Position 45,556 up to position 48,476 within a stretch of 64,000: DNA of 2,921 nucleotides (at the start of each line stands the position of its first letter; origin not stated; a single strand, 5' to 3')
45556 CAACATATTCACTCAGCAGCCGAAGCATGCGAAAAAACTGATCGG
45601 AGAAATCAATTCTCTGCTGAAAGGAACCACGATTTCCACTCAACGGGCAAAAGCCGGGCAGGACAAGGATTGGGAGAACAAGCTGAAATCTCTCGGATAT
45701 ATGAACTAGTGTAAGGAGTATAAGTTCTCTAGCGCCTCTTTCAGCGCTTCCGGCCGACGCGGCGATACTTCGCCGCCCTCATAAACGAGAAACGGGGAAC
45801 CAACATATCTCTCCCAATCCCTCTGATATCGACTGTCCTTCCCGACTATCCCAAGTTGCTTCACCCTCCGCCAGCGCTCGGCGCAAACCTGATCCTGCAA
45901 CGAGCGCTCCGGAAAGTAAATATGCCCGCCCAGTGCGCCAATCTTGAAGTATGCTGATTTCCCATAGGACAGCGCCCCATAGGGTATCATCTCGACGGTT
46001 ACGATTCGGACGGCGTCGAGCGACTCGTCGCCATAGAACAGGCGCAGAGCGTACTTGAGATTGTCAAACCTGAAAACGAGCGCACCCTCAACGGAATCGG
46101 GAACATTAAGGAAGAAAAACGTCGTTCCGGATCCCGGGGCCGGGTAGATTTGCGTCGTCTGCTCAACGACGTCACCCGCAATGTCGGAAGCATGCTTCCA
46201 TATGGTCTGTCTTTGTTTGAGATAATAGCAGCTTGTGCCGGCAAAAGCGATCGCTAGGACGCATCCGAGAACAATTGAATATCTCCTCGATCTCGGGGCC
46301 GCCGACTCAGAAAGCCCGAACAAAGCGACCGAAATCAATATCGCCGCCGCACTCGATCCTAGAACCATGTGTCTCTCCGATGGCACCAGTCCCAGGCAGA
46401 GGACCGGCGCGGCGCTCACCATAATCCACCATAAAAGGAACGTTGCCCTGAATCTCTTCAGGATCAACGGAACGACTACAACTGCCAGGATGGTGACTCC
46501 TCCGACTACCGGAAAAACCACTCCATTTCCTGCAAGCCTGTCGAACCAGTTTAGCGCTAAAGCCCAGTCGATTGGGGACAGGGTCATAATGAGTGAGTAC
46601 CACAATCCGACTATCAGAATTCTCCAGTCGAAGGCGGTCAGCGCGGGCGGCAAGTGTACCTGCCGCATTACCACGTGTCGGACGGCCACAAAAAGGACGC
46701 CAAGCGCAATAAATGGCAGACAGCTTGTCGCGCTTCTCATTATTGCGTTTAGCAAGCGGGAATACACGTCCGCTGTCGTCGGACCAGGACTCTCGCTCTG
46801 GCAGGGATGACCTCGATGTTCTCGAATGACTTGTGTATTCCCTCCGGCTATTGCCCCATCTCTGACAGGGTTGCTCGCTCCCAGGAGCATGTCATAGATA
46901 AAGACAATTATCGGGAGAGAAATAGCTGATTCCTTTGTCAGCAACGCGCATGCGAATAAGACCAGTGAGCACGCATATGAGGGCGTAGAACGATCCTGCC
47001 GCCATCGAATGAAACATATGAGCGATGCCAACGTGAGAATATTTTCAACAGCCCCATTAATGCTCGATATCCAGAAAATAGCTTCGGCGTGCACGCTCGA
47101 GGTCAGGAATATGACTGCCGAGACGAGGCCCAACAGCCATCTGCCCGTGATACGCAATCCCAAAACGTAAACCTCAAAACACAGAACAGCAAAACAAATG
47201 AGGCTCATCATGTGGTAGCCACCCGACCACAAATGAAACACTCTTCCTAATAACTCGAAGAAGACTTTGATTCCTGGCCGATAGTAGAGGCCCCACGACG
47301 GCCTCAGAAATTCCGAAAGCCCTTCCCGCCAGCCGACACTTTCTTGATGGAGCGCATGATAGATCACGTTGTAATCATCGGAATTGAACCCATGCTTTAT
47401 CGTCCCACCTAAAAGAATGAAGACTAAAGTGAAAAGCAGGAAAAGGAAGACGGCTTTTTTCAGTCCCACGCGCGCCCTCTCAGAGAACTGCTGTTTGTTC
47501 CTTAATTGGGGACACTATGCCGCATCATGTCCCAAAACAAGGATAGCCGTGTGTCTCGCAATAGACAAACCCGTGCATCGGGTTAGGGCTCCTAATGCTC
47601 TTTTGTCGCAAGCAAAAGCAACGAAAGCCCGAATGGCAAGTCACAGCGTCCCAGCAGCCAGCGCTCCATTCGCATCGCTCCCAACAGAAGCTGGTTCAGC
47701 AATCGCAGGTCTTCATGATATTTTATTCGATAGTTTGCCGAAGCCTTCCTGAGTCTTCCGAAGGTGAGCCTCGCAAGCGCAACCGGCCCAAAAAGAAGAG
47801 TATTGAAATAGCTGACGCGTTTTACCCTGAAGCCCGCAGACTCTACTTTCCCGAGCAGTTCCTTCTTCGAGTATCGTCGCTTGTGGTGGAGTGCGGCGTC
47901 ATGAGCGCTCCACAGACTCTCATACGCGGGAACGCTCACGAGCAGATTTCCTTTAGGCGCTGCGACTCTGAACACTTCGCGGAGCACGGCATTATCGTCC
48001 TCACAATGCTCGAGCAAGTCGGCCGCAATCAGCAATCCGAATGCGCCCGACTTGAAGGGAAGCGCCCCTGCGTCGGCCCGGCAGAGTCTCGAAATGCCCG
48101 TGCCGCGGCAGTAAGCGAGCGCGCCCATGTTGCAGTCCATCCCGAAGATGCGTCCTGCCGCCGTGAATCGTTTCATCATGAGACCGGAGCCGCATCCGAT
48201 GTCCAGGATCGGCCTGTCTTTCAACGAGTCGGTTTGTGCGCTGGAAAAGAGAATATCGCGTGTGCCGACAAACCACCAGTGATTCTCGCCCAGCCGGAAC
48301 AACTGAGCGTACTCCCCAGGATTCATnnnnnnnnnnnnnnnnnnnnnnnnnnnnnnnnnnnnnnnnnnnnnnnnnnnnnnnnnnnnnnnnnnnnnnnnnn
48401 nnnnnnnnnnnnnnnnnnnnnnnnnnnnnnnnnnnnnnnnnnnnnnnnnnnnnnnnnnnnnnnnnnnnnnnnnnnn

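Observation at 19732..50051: ~30-kb glycan-assembly island with six GT-C membrane glycosyltransferases and seven methyltransferases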

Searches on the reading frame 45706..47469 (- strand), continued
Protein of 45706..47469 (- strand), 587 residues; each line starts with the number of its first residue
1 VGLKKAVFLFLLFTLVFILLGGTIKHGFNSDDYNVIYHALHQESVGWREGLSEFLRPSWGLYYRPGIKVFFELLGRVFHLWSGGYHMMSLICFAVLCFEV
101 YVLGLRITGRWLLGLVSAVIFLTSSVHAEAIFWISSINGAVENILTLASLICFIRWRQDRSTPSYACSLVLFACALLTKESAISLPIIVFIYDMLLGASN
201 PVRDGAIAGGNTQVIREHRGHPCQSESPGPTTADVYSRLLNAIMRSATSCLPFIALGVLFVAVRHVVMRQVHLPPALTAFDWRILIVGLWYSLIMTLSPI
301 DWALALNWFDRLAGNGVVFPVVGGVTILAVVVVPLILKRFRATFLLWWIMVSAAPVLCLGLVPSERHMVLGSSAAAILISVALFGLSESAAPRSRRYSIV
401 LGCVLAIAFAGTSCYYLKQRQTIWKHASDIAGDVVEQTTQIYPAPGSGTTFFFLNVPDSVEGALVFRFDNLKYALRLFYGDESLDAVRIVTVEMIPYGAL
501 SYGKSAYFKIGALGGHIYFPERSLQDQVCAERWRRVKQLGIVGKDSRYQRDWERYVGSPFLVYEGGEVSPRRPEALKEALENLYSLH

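Call 63: search_protein_families(library=pfam, proteins=[L005:6699-7502:-, L005:7534-9015:-, L005:9020-10090:-, L009:13478-14917:-, L009:14949-15956:-, L009:16127-17326:+, L010:5164-6201:-, L010:6310-7497:+, L008:3703-4878:-, L008:6102-7724:-], max_evalue=0.001)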
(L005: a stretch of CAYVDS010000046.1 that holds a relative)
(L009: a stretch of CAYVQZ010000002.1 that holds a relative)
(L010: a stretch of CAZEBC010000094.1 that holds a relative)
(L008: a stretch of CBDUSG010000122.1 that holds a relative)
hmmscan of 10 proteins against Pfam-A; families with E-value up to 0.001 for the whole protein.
L005:6699-7502:- (267 aa): 7 families
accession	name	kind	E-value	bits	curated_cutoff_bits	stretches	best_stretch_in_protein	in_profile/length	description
PF08241.18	Methyltransf_11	-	4.3e-22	79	21.2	1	44-136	1-94/95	Methyltransferase domain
PF13649.12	Methyltransf_25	-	1.7e-18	67.5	27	1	43-133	1-97/97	Methyltransferase domain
PF13847.12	Methyltransf_31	-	1.2e-13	51.4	27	1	43-155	7-127/145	Methyltransferase domain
PF13489.12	Methyltransf_23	-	6.4e-13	49.2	27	1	40-155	23-134/164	Methyltransferase domain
PF08242.18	Methyltransf_12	-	1.6e-11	45.2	30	1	44-134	1-97/98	Methyltransferase domain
PF01209.24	Ubie_methyltran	-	1.6e-08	34.7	20.1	1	42-138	50-152/233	ubiE/COQ5 methyltransferase family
PF03141.22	Methyltransf_29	-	3.9e-06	26.2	23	1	17-152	98-233/506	Putative S-adenosyl-L-methionine-dependent methyltransferase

L005:7534-9015:- (493 aa): 2 families
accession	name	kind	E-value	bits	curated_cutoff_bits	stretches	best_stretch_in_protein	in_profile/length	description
PF01943.22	Polysacc_synt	-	3.5e-14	53.3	28.2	1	34-299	5-269/274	Polysaccharide biosynthesis protein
PF13440.11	Polysacc_synt_3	-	3.1e-11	43.5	23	1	54-342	1-283/293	Polysaccharide biosynthesis protein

L005:9020-10090:- (356 aa): 3 families
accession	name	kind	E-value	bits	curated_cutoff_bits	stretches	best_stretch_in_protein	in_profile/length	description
PF00534.26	Glycos_transf_1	-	9.3e-09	35.5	26.4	1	242-298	81-136/172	Glycosyl transferases group 1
PF13692.12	Glyco_trans_1_4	-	1.3e-06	29.2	27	1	249-307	72-132/142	Glycosyl transferases group 1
PF20706.3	GT4-conflict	-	0.00061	19.3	26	1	228-296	256-323/385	Family 4 Glycosyltransferase in conflict systems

L009:13478-14917:- (479 aa): 2 families
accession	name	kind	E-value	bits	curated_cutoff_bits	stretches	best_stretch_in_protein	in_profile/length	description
PF01943.22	Polysacc_synt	-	1.3e-19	71.1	28.2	1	20-287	3-269/274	Polysaccharide biosynthesis protein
PF13440.11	Polysacc_synt_3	-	2.6e-13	50.3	23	1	42-334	1-287/293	Polysaccharide biosynthesis protein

L009:14949-15956:- (335 aa): 3 families
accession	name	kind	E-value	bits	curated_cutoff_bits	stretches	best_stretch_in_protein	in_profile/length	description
PF00534.26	Glycos_transf_1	-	5e-11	42.9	26.4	1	221-280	81-140/172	Glycosyl transferases group 1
PF13692.12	Glyco_trans_1_4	-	5.7e-07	30.3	27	1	225-284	69-128/142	Glycosyl transferases group 1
PF20706.3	GT4-conflict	-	0.00081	18.9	26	0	217-280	266-324/385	Family 4 Glycosyltransferase in conflict systems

L009:16127-17326:+ (399 aa): 5 families
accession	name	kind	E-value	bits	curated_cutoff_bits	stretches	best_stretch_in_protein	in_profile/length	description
PF00534.26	Glycos_transf_1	-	4.2e-25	88.7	26.4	1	200-364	6-169/172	Glycosyl transferases group 1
PF13692.12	Glyco_trans_1_4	-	1.3e-24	87.5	27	1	211-353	3-142/142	Glycosyl transferases group 1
PF13524.12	Glyco_trans_1_2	-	1.4e-11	45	25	1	236-382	10-143/144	Glycosyl transferase-like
PF13579.12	Glyco_trans_4_4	-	2.8e-10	41.2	29.7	1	16-179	2-156/158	Glycosyl transferase 4-like domain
PF13439.12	Glyco_transf_4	-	3.2e-10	40.7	28.5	1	16-178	3-162/170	Glycosyltransferase Family 4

L010:5164-6201:- (345 aa): 3 families
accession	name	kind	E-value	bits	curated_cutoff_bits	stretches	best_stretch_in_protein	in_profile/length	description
PF00534.26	Glycos_transf_1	-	1.1e-07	32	26.4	1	239-293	85-139/172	Glycosyl transferases group 1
PF13692.12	Glyco_trans_1_4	-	2.1e-06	28.5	27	1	243-297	73-129/142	Glycosyl transferases group 1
PF13439.12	Glyco_transf_4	-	2.1e-05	25.1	28.5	1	85-168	76-168/170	Glycosyltransferase Family 4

L010:6310-7497:+ (395 aa): 5 families
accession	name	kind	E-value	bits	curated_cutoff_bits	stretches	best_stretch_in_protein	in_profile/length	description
PF00534.26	Glycos_transf_1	-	6.8e-27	94.5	26.4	1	199-363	6-169/172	Glycosyl transferases group 1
PF13692.12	Glyco_trans_1_4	-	7.8e-26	91.5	27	1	209-352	2-142/142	Glycosyl transferases group 1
PF13524.12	Glyco_trans_1_2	-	1.9e-12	47.7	25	1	235-381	10-143/144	Glycosyl transferase-like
PF13439.12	Glyco_transf_4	-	5.9e-11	43.1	28.5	1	16-177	3-162/170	Glycosyltransferase Family 4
PF13579.12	Glyco_trans_4_4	-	8.7e-09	36.3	29.7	1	16-178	2-156/158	Glycosyl transferase 4-like domain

L008:3703-4878:- (391 aa): 5 families
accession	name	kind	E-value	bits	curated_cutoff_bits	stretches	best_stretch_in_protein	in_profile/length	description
PF00534.26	Glycos_transf_1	-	6.6e-30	104.3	26.4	1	185-357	13-171/172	Glycosyl transferases group 1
PF13692.12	Glyco_trans_1_4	-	5.8e-27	95.1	27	1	189-344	3-142/142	Glycosyl transferases group 1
PF13439.12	Glyco_transf_4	-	5.9e-14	52.9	28.5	1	64-176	51-170/170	Glycosyltransferase Family 4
PF13579.12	Glyco_trans_4_4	-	2e-09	38.4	29.7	1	66-171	53-158/158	Glycosyl transferase 4-like domain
PF13524.12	Glyco_trans_1_2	-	3.1e-06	27.6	25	1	214-372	10-142/144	Glycosyl transferase-like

L008:6102-7724:- (540 aa): 3 families
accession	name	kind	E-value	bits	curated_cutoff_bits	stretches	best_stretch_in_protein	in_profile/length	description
PF00884.28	Sulfatase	-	1.7e-41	142.9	25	1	85-390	1-301/301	Sulfatase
PF16347.10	SGSH_C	-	9.3e-12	45.8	29.3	1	353-475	15-147/154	N-sulphoglucosamine sulphohydrolase, C-terminal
PF01663.27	Phosphodiest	-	1.5e-07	31.8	23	1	87-334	1-220/342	Type I phosphodiesterase / nucleotide pyrophosphatase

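Call 64: search_protein_families(library=pfam, proteins=[L007:13405-15033:-, L007:15043-16641:-, L007:16654-18249:-, L007:18250-19407:-, L007:19414-20637:-, L007:20714-21565:-], max_evalue=0.001)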
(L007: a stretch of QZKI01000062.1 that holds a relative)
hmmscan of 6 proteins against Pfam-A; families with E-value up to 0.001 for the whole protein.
L007:13405-15033:- (542 aa): 4 families
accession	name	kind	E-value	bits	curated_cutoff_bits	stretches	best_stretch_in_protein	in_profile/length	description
PF00534.26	Glycos_transf_1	-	2.5e-20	73.2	26.4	1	178-350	3-170/172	Glycosyl transferases group 1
PF13692.12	Glyco_trans_1_4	-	8.5e-18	65.4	27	1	191-338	2-142/142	Glycosyl transferases group 1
PF13579.12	Glyco_trans_4_4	-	8.4e-17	62.4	29.7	1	18-156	6-145/158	Glycosyl transferase 4-like domain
PF13439.12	Glyco_transf_4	-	8e-16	59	28.5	1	21-167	10-164/170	Glycosyltransferase Family 4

L007:15043-16641:- (532 aa): 4 families
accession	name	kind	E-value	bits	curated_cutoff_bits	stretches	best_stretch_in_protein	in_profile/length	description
PF13439.12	Glyco_transf_4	-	5.2e-18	66.1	28.5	1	20-165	10-163/170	Glycosyltransferase Family 4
PF13579.12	Glyco_trans_4_4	-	7.7e-17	62.5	29.7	1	17-162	6-152/158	Glycosyl transferase 4-like domain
PF00534.26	Glycos_transf_1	-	6.3e-15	55.6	26.4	1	179-347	5-168/172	Glycosyl transferases group 1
PF13692.12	Glyco_trans_1_4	-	1.5e-09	38.7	27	1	191-337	3-142/142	Glycosyl transferases group 1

L007:16654-18249:- (531 aa): 4 families
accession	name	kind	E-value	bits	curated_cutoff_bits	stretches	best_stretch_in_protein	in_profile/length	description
PF13439.12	Glyco_transf_4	-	5.2e-19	69.3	28.5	1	18-165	8-163/170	Glycosyltransferase Family 4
PF13579.12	Glyco_trans_4_4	-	9e-19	68.8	29.7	1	17-164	6-155/158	Glycosyl transferase 4-like domain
PF00534.26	Glycos_transf_1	-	2.5e-13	50.4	26.4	1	180-348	5-168/172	Glycosyl transferases group 1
PF13692.12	Glyco_trans_1_4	-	1.8e-09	38.4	27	1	191-335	2-139/142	Glycosyl transferases group 1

L007:18250-19407:- (385 aa): 6 families
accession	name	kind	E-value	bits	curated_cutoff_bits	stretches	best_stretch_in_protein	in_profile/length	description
PF00534.26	Glycos_transf_1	-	1.7e-25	90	26.4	1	182-357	10-171/172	Glycosyl transferases group 1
PF13692.12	Glyco_trans_1_4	-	2.3e-25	90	27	1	189-343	3-141/142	Glycosyl transferases group 1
PF13439.12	Glyco_transf_4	-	1e-10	42.4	28.5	1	29-176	20-170/170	Glycosyltransferase Family 4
PF13524.12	Glyco_trans_1_2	-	2.6e-06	27.9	25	1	248-372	27-142/144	Glycosyl transferase-like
PF20706.3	GT4-conflict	-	0.00029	20.4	26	1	163-281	172-291/385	Family 4 Glycosyltransferase in conflict systems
PF13579.12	Glyco_trans_4_4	-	0.00044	21.1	29.7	1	73-171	59-158/158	Glycosyl transferase 4-like domain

L007:19414-20637:- (407 aa): 5 families
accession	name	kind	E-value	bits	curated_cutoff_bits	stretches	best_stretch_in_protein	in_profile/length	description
PF00534.26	Glycos_transf_1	-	7e-33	114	26.4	1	224-383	13-171/172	Glycosyl transferases group 1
PF13692.12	Glyco_trans_1_4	-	4.2e-27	95.6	27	1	227-370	2-142/142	Glycosyl transferases group 1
PF13439.12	Glyco_transf_4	-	4.8e-20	72.7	28.5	1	86-206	52-169/170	Glycosyltransferase Family 4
PF13579.12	Glyco_trans_4_4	-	4.8e-18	66.4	29.7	1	81-202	48-158/158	Glycosyl transferase 4-like domain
PF13524.12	Glyco_trans_1_2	-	6.6e-11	42.8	25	1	245-396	6-140/144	Glycosyl transferase-like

L007:20714-21565:- (283 aa): 5 families
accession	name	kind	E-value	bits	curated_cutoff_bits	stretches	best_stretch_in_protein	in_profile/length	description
PF08241.18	Methyltransf_11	-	2.5e-16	60.5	21.2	1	118-205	1-89/95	Methyltransferase domain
PF13649.12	Methyltransf_25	-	5.1e-15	56.4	27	1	117-205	1-95/97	Methyltransferase domain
PF13489.12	Methyltransf_23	-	3.7e-10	40.2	27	1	111-212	20-119/164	Methyltransferase domain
PF08242.18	Methyltransf_12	-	9.4e-10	39.5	30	1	118-204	1-93/98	Methyltransferase domain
PF13847.12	Methyltransf_31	-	5.1e-09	36.4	27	1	116-209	6-107/145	Methyltransferase domain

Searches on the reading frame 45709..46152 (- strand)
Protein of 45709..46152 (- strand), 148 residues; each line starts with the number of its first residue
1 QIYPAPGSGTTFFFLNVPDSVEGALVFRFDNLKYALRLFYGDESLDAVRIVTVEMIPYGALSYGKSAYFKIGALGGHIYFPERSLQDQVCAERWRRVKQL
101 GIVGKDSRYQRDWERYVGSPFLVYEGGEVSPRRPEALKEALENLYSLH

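Call 57: predict_structure(alignment_id=A2)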
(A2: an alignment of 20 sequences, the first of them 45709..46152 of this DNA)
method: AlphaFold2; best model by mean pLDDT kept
length: 148 residues; sequences in the alignment: 20
mean_pLDDT: 91.1   pTM: 0.85
mean pLDDT of the five models: 91.1, 90.9, 90.5, 89.3, 88.0
residues with pLDDT >= 90: 114; 70-90: 29; 50-70: 5; < 50: 0
segments of 3 or more residues with pLDDT < 50: none
pLDDT, mean of each block of 10 residues (from residue 1): 86 91 71 90 94 92 94 94 88 95 95 93 92 95 96
secondary structure, 60 per line:
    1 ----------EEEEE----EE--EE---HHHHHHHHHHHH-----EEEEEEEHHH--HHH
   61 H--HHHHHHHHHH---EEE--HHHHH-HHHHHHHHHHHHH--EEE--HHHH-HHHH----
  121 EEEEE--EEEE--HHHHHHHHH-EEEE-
elements in order: E11-15 H29-40 E46-52 H58-61 H64-73 E77-79 H82-86 H88-100 E103-105 H108-111 H113-116 E121-125 E128-131 H134-142 E144-147

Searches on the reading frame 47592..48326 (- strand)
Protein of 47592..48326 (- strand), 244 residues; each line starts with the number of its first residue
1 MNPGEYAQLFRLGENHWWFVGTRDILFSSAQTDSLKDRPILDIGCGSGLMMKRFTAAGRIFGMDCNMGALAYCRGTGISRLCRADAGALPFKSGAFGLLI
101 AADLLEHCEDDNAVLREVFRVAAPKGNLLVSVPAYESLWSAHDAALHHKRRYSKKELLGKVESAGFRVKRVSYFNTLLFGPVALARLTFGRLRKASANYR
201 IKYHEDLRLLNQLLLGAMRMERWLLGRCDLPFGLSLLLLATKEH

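Call 4: search_protein_families(library=pfam, proteins=[window:47592-48326:-], max_evalue=0.01)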
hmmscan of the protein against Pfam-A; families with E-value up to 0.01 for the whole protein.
window:47592-48326:- (244 aa): 8 families
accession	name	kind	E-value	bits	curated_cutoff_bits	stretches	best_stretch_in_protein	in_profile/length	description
PF08241.18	Methyltransf_11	-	1.1e-15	58.5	21.2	1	41-129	1-94/95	Methyltransferase domain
PF13649.12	Methyltransf_25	-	2.4e-13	51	27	1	40-126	1-97/97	Methyltransferase domain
PF13847.12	Methyltransf_31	-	3.5e-10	40.2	27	1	37-141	4-114/145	Methyltransferase domain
PF13489.12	Methyltransf_23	-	6.9e-09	36.1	27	1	35-168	21-161/164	Methyltransferase domain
PF08242.18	Methyltransf_12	-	5.6e-06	27.4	30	1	41-128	1-98/98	Methyltransferase domain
PF07021.18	MetW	-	0.0005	20.2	21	1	40-135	17-112/193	Methionine biosynthesis protein MetW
PF08003.17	Methyltransf_9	-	0.00053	19.5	23.8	1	34-86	113-165/315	Protein of unknown function (DUF1698)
PF01209.24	Ubie_methyltran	-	0.00092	19.1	20.1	1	35-130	46-151/233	ubiE/COQ5 methyltransferase family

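Call 32: search_solved_structures(query=window:47592-48326:-, max_evalue=0.001)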
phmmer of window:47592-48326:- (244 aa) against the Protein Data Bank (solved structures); distinct sequences matched with E-value up to 0.001: 9.
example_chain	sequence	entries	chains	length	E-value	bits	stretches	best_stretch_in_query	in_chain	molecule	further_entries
2avn_A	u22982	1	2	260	1.3e-06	31.5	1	39-135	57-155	ubiquinone/menaquinone biosynthesis methyltransferase-related protein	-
2gs9_A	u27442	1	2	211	4.6e-06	29.7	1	39-143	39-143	Hypothetical protein TT1324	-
3l8d_A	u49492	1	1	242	4.9e-06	29.6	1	8-131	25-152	Methyltransferase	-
3bus_A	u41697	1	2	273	3.4e-05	26.8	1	38-130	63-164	Methyltransferase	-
8zc8_A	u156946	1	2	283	4e-05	26.6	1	39-131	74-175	MitM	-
21zq_A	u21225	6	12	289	4.2e-05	26.6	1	39-131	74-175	MitM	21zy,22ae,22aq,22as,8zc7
6uv6_A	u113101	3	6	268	0.00042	23.3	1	33-128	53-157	D-glucose O-methyltransferase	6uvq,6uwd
7qcb_A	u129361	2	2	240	0.00074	22.5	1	30-129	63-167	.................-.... 27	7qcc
8ys9_A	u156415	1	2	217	0.00085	22.3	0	40-131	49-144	Phosphatidylethanolamine N-methyltransferase/phosphatidyl-N-methylethanolamine N-methyltra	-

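Call 71: search_protein_families(library=ncbifam, proteins=[window:47592-48326:-], max_evalue=0.00001)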
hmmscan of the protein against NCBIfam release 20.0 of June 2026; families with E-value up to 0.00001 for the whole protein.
window:47592-48326:- (244 aa): 9 families
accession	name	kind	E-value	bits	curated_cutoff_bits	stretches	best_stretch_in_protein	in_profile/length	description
NF045667.1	MTase_DVU1556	equivalog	1.6e-14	53.8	155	1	37-172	23-166/213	DVU_1556 family methyltransferase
TIGR02072.1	BioC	equivalog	2.1e-10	40.8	184.95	1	34-158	32-163/244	malonyl-ACP O-methyltransferase BioC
NF007610.0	PRK10258.1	equivalog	5.8e-09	35.7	342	1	39-179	45-191/251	malonyl-ACP O-methyltransferase BioC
TIGR01934.1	MenG_MenH_UbiE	subfamily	8.5e-08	31.8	158.35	1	32-130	37-141/223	ubiquinone/menaquinone biosynthesis methyltransferase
NF047649.1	MTase_UXPK_star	exception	1.8e-07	30.5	460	1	39-131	80-182/283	methyltransferase/UXPK-star double selenoprotein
NF001241.0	PRK00216.1-2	equivalog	1.2e-06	28.4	327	1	35-131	50-148/231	demethylmenaquinone methyltransferase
TIGR01983.1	UbiG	equivalog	1.3e-06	27.8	102.95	1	29-131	42-152/228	bifunctional 2-polyprenyl-6-hydroxyphenol methylase/3-demethylubiquinol 3-O-methyltransferase UbiG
NF001240.0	PRK00216.1-1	equivalog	2.8e-06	26.6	378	1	36-144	63-185/251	bifunctional demethylmenaquinone methyltransferase/2-methoxy-6-polyprenyl-1,4-benzoquinol methylase UbiE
NF045825.1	FAmtase_mtf2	equivalog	3.3e-06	26.5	400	1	29-131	52-159/248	fatty-acid O-methyltransferase Mtf2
